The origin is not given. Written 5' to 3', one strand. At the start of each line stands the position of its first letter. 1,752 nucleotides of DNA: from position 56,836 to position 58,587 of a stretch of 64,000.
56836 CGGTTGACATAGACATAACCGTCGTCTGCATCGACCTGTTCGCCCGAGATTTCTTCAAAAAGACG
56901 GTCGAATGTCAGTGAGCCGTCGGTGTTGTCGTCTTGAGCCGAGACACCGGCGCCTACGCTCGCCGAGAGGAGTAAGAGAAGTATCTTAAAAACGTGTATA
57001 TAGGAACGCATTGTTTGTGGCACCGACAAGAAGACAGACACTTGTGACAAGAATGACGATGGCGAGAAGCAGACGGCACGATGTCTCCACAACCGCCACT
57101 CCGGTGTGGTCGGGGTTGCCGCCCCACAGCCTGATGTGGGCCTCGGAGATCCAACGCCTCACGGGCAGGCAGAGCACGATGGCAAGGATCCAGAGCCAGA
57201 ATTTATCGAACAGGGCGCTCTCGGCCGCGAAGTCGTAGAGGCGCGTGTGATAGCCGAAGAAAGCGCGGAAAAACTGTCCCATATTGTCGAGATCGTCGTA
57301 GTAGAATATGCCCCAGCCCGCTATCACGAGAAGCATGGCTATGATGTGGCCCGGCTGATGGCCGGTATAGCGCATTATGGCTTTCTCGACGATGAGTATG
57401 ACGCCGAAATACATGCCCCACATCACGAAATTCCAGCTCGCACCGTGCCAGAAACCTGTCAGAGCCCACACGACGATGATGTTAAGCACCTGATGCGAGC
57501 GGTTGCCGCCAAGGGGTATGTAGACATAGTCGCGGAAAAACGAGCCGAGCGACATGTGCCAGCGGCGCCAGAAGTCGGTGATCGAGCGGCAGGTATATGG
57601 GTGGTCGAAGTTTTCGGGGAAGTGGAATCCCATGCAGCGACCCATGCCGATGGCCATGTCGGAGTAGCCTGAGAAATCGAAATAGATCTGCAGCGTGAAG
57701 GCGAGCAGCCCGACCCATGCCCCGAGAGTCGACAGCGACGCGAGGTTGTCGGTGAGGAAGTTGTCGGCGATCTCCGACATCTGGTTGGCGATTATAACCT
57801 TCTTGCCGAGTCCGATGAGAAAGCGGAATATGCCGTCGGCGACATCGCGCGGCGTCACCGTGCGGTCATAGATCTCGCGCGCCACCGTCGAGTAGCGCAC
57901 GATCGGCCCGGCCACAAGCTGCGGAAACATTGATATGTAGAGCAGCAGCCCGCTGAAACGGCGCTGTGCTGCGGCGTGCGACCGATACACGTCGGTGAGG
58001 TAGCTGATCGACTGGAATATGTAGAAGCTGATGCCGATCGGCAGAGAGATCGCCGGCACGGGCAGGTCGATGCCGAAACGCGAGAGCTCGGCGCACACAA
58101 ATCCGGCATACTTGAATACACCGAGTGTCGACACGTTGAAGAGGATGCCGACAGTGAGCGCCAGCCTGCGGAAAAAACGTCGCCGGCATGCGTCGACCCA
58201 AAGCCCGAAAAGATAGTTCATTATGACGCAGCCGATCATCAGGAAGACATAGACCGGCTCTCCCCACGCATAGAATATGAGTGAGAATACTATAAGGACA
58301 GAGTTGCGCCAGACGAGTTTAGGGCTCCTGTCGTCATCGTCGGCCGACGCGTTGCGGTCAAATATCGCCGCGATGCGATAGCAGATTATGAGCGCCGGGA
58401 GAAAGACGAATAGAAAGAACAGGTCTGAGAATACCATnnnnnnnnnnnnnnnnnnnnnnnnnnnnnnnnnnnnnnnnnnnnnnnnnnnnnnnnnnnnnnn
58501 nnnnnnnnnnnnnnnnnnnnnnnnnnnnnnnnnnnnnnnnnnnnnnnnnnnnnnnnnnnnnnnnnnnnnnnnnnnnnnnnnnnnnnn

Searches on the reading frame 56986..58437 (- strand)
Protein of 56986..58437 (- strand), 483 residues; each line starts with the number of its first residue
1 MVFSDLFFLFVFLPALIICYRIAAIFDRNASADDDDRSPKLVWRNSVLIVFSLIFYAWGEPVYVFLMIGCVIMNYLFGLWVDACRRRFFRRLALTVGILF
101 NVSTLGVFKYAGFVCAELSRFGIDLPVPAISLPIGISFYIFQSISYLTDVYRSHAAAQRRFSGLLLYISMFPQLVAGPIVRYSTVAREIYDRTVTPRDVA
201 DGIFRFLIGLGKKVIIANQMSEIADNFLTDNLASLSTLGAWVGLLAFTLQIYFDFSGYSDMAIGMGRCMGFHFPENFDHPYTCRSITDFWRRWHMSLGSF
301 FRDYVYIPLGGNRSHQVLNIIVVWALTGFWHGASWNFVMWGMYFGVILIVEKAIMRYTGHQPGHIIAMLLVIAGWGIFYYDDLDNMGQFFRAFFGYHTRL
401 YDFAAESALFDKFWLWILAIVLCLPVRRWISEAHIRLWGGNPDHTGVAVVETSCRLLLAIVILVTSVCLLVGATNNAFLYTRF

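Call 5: search_protein_families(library=pfam, proteins=[window:56986-58437:-], max_evalue=0.001)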
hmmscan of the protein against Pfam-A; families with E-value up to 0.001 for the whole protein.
window:56986-58437:- (483 aa): 1 family
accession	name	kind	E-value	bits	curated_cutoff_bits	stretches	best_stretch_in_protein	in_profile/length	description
PF03062.24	MBOAT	-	3.4e-29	102.6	27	1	164-372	84-319/337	MBOAT, membrane-bound O-acyltransferase family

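Call 17: find_encoding_contigs(protein=window:56986-58437:-, flank=4000, max_places=10)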
Protein window:56986-58437:- (483 aa): no gene with exactly this product is on record in the collection.

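Call 18: find_homologous_proteins(query=window:56986-58437:-, max_evalue=1e-50)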
Query window:56986-58437:- (483 aa): 8000 proteins with E <= 1e-50 among 8000 candidates; the best 120 are listed.
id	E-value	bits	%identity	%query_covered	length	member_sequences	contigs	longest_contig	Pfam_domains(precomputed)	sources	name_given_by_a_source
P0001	0.0e+0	1107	100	100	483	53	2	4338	PF03062.25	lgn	-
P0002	6.7e-249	845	75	100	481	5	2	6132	PF03062.25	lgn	-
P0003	1.2e-201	689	63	100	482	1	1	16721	PF03062.25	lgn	-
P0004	2.1e-201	688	63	100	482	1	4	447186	PF03062.25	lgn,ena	-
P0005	2.3e-201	688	63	100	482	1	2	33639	PF03062.25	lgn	-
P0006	8.6e-201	686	63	100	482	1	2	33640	PF03062.25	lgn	-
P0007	8.8e-201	686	63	100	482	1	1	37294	PF03062.25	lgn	-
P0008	1.4e-200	685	63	100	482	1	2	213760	PF03062.25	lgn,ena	-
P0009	2.0e-200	685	63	100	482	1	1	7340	PF03062.25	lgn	-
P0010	3.1e-200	684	63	100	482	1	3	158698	PF03062.25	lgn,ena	-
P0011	3.3e-200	684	63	100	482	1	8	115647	PF03062.25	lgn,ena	-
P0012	3.6e-200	684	63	100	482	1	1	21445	PF03062.25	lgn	-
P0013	5.4e-200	684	63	100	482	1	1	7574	PF03062.25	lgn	-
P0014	1.6e-199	682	63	100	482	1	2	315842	PF03062.25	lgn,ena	-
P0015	2.0e-199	682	63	100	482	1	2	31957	PF03062.25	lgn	-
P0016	2.2e-199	681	63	100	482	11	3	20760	PF03062.25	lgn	-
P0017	2.5e-199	681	63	100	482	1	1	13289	PF03062.25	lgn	-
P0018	4.6e-199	680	63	100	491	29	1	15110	PF03062.25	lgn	-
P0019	4.7e-199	680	63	100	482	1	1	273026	PF03062.25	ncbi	-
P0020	4.8e-199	680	62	100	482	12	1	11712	PF03062.25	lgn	-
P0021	6.4e-199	680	63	100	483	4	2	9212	PF03062.25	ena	-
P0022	1.9e-197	675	63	100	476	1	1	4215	PF03062.25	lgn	-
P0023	2.0e-197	675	63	100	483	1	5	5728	PF03062.25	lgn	-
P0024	2.1e-197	675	64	100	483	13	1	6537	PF03062.25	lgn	-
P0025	4.5e-197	674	61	100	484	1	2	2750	PF03062.25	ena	-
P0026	7.1e-197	673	63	100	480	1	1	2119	PF03062.25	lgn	-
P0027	7.2e-197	673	63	100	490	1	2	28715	PF03062.25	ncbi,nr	ncbi:MAG: MBOAT family protein [Pseudoflavonifractor sp.]|nr:MBOAT family protein [Alloprevotella sp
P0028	1.6e-196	672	64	100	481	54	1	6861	PF03062.25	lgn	-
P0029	3.2e-196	671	62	100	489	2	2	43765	PF03062.25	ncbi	-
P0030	3.2e-196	671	62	100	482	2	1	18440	PF03062.25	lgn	-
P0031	3.4e-196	671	63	100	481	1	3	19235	PF03062.25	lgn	-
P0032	3.5e-196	671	63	97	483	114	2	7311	PF03062.25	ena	-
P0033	4.5e-196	671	62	100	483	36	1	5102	PF03062.25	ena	-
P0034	5.2e-196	670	63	100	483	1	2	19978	PF03062.25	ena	-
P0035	5.6e-196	670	63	100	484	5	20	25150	PF03062.25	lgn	-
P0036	1.1e-195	669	61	100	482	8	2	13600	PF03062.25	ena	-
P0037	1.4e-195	669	60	100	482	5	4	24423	PF03062.25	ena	-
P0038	1.5e-195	669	61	100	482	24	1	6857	PF03062.25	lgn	-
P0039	1.7e-195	669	62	100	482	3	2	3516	PF03062.25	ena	-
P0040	1.9e-195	669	61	96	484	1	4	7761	PF03062.25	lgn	-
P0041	3.1e-195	668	60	100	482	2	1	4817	PF03062.25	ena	-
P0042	3.3e-195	668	62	100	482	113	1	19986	PF03062.25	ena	-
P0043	5.3e-195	667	62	100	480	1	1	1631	PF03062.25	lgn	-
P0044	1.2e-194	666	63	100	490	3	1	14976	PF03062.25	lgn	-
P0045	1.2e-194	666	62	100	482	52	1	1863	PF03062.25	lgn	-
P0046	1.6e-194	665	63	100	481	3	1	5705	PF03062.25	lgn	-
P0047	3.0e-194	665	62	100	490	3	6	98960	PF03062.25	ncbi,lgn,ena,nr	ncbi:MAG: MBOAT family protein [Bacteroides sp.]|nr:MBOAT family protein [Bacteroides sp.]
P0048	3.6e-194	664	63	100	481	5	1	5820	PF03062.25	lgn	-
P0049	4.4e-194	664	62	100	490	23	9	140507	PF03062.25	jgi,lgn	jgi:alginate O-acetyltransferase complex protein AlgI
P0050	4.5e-194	664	62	100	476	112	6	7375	PF03062.25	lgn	-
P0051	4.6e-194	664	63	100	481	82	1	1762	PF03062.25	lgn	-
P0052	5.0e-194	664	63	100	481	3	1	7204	PF03062.25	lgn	-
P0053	5.6e-194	664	62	100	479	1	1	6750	PF03062.25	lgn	-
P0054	5.7e-194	664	62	100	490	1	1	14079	PF03062.25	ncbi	-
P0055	6.7e-194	663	61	100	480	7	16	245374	PF03062.25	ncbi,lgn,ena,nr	ncbi:MAG: MBOAT family protein [Bacteroidaceae bacterium]|nr:MBOAT family protein [Bacteroidaceae ba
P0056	6.7e-194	663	63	100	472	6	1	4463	PF03062.25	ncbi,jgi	jgi:alginate O-acetyltransferase complex protein AlgI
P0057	7.2e-194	663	61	100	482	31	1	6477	PF03062.25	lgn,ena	-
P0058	8.8e-194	663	61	100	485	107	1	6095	PF03062.25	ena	-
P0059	9.1e-194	663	62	100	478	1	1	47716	PF03062.25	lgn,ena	-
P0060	9.4e-194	663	63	100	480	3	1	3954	PF03062.25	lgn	-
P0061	9.9e-194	663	62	100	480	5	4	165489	PF03062.25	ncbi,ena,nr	ncbi:MAG: MBOAT family protein [Prevotella sp.]|nr:MBOAT family protein [Prevotella sp.]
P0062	1.0e-193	663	61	100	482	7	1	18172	PF03062.25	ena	-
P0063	1.0e-193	663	60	100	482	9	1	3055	PF03062.25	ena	-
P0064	1.0e-193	663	63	100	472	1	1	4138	PF03062.25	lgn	-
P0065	1.1e-193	663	62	100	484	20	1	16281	PF03062.25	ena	-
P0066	1.2e-193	663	62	100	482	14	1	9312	PF03062.25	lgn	-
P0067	1.2e-193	663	63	100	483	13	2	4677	PF03062.25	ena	-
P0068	1.3e-193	662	63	100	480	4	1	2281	PF03062.25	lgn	-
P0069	1.9e-193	662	60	96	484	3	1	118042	PF03062.25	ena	-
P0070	1.9e-193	662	62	100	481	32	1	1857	PF03062.25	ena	-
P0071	2.2e-193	662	62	100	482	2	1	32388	PF03062.25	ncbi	-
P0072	2.3e-193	662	63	100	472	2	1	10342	PF03062.25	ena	-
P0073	2.5e-193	662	61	100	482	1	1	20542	PF03062.25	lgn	-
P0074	3.8e-193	661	62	100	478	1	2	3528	PF03062.25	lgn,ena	-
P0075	4.4e-193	661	61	100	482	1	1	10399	PF03062.25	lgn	-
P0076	5.1e-193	661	61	100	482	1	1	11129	PF03062.25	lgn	-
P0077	5.4e-193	660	62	100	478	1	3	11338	PF03062.25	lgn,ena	-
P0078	7.2e-193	660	62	100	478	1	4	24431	PF03062.25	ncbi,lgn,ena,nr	ncbi:MAG: MBOAT family protein [Prevotella sp.]|nr:MBOAT family protein [Prevotella sp.]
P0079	7.7e-193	660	62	100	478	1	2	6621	PF03062.25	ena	-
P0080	7.8e-193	660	63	100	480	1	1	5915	PF03062.25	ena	-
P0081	7.9e-193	660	60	100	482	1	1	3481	PF03062.25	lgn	-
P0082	7.9e-193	660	62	100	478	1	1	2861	PF03062.25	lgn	-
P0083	8.9e-193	660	62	100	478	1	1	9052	PF03062.25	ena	-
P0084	8.9e-193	660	63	100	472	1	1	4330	PF03062.25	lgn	-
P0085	9.3e-193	660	63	100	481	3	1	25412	PF03062.25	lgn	-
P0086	1.1e-192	659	63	100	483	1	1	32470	PF03062.25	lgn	-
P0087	1.1e-192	659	62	100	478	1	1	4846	PF03062.25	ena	-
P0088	1.3e-192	659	62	100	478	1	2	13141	PF03062.25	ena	-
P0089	1.4e-192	659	62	100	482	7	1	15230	PF03062.25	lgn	-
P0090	1.4e-192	659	61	100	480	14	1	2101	PF03062.25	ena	-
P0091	1.5e-192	659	62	100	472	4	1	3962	PF03062.25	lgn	-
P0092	1.5e-192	659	62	100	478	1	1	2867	PF03062.25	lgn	-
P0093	1.6e-192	659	60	100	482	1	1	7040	PF03062.25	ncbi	-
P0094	1.7e-192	659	62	100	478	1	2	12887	PF03062.25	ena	-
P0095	2.0e-192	659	62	100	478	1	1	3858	PF03062.25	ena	-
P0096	2.1e-192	659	62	100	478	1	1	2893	PF03062.25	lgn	-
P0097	2.1e-192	659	62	100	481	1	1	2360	PF03062.25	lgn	-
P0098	2.2e-192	658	62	100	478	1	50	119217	PF03062.25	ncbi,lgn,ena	-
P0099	2.5e-192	658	62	100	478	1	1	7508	PF03062.25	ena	-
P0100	2.5e-192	658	63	100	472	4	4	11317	PF03062.25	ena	-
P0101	2.6e-192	658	63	100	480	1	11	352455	PF03062.25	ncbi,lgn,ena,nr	ncbi:MAG: MBOAT family protein [Prevotella sp.]|nr:MBOAT family protein [Prevotella sp.]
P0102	2.6e-192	658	62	100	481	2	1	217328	PF03062.25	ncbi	-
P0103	2.7e-192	658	62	100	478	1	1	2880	PF03062.25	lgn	-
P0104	2.8e-192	658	62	100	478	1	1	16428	PF03062.25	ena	-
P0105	2.9e-192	658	62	100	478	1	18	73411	PF03062.25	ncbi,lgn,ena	-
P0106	2.9e-192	658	61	100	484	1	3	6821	PF03062.25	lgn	-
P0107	3.4e-192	658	61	100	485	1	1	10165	PF03062.25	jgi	-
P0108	3.5e-192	658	62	100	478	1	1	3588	PF03062.25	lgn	-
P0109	3.9e-192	658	62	100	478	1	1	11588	PF03062.25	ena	-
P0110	4.0e-192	658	62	100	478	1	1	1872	PF03062.25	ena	-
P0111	4.1e-192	658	60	100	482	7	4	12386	PF03062.25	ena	-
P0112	4.1e-192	658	62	100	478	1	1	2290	PF03062.25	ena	-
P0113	4.7e-192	657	62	100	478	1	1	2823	PF03062.25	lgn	-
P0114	4.7e-192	657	62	100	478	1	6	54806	PF03062.25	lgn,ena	-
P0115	4.9e-192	657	62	100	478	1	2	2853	PF03062.25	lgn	-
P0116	5.2e-192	657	62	100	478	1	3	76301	PF03062.25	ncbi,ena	-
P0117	5.2e-192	657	61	100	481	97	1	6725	PF03062.25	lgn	-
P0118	5.3e-192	657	62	100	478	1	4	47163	PF03062.25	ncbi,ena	-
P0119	5.6e-192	657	62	100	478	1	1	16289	PF03062.25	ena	-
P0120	6.0e-192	657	63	100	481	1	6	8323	PF03062.25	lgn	-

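Call 19: find_encoding_contigs(protein=P0001, flank=5000, max_places=10)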
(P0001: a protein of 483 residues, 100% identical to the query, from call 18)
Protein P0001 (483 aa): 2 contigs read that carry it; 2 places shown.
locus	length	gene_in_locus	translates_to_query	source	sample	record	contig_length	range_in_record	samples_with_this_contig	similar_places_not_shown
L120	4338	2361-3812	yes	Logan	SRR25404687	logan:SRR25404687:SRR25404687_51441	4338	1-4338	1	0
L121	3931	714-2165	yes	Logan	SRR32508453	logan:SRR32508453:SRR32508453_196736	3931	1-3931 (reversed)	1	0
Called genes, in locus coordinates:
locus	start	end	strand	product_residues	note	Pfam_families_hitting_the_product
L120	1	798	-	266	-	?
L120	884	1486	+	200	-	-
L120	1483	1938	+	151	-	PF01668:SmpB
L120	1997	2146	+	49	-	-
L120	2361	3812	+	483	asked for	PF03062:MBOAT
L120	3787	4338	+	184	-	?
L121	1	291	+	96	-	?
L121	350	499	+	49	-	-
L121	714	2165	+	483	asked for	PF03062:MBOAT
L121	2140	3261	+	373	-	PF14286:DHHW, PF16822:ALGX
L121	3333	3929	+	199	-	?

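Call 20: find_encoding_contigs(protein=P0002, flank=5000, max_places=10)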
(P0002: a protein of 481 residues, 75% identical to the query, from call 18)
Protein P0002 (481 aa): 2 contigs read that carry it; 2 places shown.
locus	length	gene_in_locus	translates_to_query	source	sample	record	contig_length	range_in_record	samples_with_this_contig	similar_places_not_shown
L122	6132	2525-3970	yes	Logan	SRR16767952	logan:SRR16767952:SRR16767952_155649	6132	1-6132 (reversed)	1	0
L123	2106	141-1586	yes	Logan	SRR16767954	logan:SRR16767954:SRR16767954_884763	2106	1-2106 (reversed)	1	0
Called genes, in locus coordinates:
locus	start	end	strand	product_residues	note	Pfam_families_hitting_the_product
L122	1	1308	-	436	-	?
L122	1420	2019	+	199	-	-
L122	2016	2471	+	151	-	PF01668:SmpB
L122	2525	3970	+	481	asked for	PF03062:MBOAT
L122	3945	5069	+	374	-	PF14286:DHHW, PF16822:ALGX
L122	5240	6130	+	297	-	?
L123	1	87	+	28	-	?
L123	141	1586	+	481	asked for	PF03062:MBOAT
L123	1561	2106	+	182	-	?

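Call 21: list_cluster_members(proteins=[P0001, P0002])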
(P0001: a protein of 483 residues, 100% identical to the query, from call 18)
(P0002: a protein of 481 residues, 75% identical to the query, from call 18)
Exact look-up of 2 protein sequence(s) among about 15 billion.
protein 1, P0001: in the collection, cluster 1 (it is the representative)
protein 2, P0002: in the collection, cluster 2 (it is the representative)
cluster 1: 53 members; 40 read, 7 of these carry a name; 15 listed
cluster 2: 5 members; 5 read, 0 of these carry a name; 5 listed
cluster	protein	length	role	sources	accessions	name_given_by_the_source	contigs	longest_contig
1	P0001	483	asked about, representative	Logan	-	-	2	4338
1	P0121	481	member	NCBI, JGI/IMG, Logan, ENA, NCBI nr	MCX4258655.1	MAG: MBOAT family protein [Muribaculaceae bacterium] | MBOAT family protein [Muribaculaceae bacterium]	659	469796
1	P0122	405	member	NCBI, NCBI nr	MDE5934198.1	MAG: MBOAT family protein, partial [Muribaculaceae bacterium] | MBOAT family protein [Muribaculaceae bacterium]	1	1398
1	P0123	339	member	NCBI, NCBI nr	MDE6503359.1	MAG: MBOAT family protein, partial [Muribaculaceae bacterium] | MBOAT family protein [Muribaculaceae bacterium]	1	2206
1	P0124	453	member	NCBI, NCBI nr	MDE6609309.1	MAG: MBOAT family protein, partial [Muribaculaceae bacterium] | MBOAT family protein [Muribaculaceae bacterium]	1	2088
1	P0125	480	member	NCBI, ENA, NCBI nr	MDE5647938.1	MAG: MBOAT family protein [Muribaculaceae bacterium] | MBOAT family protein [Muribaculaceae bacterium]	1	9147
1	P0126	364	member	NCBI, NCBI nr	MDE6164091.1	MAG: MBOAT family protein, partial [Muribaculaceae bacterium] | MBOAT family protein [Muribaculaceae bacterium]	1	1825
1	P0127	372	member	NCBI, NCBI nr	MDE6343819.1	MAG: MBOAT family protein, partial [Muribaculaceae bacterium] | MBOAT family protein [Muribaculaceae bacterium]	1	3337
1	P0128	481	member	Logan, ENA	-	-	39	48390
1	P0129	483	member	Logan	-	-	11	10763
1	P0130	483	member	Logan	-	-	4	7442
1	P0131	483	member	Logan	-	-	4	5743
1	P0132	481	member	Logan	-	-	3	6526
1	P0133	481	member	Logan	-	-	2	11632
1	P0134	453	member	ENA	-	-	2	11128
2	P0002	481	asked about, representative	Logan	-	-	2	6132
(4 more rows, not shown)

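Call 24: find_encoding_contigs(protein=P0129, flank=3000, max_places=10)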
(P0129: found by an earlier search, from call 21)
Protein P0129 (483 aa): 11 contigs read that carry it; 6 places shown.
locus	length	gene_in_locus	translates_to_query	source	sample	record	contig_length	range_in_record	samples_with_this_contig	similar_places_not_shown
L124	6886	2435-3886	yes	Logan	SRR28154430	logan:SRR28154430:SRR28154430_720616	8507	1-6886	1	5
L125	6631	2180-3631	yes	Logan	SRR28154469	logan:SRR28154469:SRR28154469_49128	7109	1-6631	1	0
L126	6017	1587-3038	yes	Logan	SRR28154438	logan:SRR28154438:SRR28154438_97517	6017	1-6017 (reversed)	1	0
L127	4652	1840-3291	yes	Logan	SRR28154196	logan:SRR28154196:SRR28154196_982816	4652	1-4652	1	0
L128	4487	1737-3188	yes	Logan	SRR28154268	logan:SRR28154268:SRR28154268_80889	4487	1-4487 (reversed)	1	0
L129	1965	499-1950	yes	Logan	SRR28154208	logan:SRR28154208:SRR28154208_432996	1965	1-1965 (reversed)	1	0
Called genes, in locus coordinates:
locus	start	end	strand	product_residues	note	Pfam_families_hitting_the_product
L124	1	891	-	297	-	?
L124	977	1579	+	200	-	-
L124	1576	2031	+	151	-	PF01668:SmpB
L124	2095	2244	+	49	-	-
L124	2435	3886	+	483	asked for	PF03062:MBOAT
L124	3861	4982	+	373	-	PF14286:DHHW, PF16822:ALGX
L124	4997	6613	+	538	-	PF14286:DHHW, PF16822:ALGX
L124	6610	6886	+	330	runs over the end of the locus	PF00149:Metallophos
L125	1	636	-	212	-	?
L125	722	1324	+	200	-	-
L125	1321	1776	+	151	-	PF01668:SmpB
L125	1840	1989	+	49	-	-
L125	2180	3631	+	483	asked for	PF03062:MBOAT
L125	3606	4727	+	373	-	PF14286:DHHW, PF16822:ALGX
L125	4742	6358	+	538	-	PF14286:DHHW, PF16822:ALGX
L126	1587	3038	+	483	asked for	PF03062:MBOAT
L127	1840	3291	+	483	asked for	PF03062:MBOAT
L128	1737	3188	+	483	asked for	PF03062:MBOAT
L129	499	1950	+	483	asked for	PF03062:MBOAT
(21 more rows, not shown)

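Call 25: find_encoding_contigs(protein=P0121, flank=3000, max_places=10)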
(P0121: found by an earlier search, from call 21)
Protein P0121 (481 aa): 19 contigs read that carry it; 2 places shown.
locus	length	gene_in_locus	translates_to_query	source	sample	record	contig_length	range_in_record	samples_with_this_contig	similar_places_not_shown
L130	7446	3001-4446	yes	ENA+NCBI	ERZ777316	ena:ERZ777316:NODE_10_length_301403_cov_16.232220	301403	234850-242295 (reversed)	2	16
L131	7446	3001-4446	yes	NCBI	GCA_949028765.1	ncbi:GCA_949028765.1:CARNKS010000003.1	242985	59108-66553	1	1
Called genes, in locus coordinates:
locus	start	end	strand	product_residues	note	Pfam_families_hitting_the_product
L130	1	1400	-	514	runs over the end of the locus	PF00749:tRNA-synt_1c, PF19269:Anticodon_2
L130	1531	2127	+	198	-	-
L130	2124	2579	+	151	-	PF01668:SmpB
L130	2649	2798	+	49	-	-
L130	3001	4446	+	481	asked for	PF03062:MBOAT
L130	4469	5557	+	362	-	PF14286:DHHW, PF16822:ALGX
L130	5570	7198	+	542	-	PF14286:DHHW, PF16822:ALGX (weak)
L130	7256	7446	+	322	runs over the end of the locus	PF00149:Metallophos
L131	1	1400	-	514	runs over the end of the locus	PF00749:tRNA-synt_1c, PF19269:Anticodon_2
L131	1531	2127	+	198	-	-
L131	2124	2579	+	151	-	PF01668:SmpB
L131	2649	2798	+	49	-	-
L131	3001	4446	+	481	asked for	PF03062:MBOAT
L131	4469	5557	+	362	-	PF14286:DHHW, PF16822:ALGX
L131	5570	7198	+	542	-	PF14286:DHHW, PF16822:ALGX (weak)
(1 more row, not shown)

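Call 40: find_encoding_contigs(protein=P0131, flank=3000, max_places=10)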
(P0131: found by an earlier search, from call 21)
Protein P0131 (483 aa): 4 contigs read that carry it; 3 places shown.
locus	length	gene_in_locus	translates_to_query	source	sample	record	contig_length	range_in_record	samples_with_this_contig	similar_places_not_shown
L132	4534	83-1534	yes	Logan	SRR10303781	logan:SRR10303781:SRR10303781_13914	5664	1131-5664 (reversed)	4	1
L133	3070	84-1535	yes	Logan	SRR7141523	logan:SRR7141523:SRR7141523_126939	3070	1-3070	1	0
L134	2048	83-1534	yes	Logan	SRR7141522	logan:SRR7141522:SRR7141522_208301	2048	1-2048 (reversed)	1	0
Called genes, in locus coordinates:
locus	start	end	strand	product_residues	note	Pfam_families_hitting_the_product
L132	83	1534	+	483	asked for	PF03062:MBOAT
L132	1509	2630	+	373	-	PF14286:DHHW, PF16822:ALGX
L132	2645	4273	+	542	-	PF14286:DHHW, PF16822:ALGX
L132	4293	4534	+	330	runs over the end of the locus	PF00149:Metallophos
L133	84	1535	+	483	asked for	PF03062:MBOAT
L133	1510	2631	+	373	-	PF14286:DHHW, PF16822:ALGX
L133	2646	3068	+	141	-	?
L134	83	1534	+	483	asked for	PF03062:MBOAT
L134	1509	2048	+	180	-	?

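Call 41: find_encoding_contigs(protein=P0130, flank=3000, max_places=10)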
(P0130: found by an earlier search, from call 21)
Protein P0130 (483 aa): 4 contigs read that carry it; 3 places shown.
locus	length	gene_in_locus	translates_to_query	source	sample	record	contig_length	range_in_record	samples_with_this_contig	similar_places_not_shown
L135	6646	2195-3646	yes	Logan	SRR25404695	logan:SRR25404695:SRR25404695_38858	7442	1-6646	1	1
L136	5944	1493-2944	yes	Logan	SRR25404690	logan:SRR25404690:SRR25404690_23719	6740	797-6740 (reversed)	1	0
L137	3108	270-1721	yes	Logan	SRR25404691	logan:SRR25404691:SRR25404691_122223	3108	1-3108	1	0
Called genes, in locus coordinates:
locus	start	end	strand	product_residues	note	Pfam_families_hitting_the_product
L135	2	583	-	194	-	?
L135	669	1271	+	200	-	-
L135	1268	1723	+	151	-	PF01668:SmpB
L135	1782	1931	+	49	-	-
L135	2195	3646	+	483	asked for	PF03062:MBOAT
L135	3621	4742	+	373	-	PF14286:DHHW, PF16822:ALGX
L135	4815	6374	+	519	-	PF14286:DHHW, PF16822:ALGX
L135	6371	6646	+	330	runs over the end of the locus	PF00149:Metallophos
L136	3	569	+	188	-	?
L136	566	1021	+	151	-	PF01668:SmpB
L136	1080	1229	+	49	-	-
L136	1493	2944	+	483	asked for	PF03062:MBOAT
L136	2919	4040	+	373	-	PF14286:DHHW, PF16822:ALGX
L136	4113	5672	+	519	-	PF14286:DHHW, PF16822:ALGX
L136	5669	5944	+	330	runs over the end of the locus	PF00149:Metallophos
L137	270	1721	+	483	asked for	PF03062:MBOAT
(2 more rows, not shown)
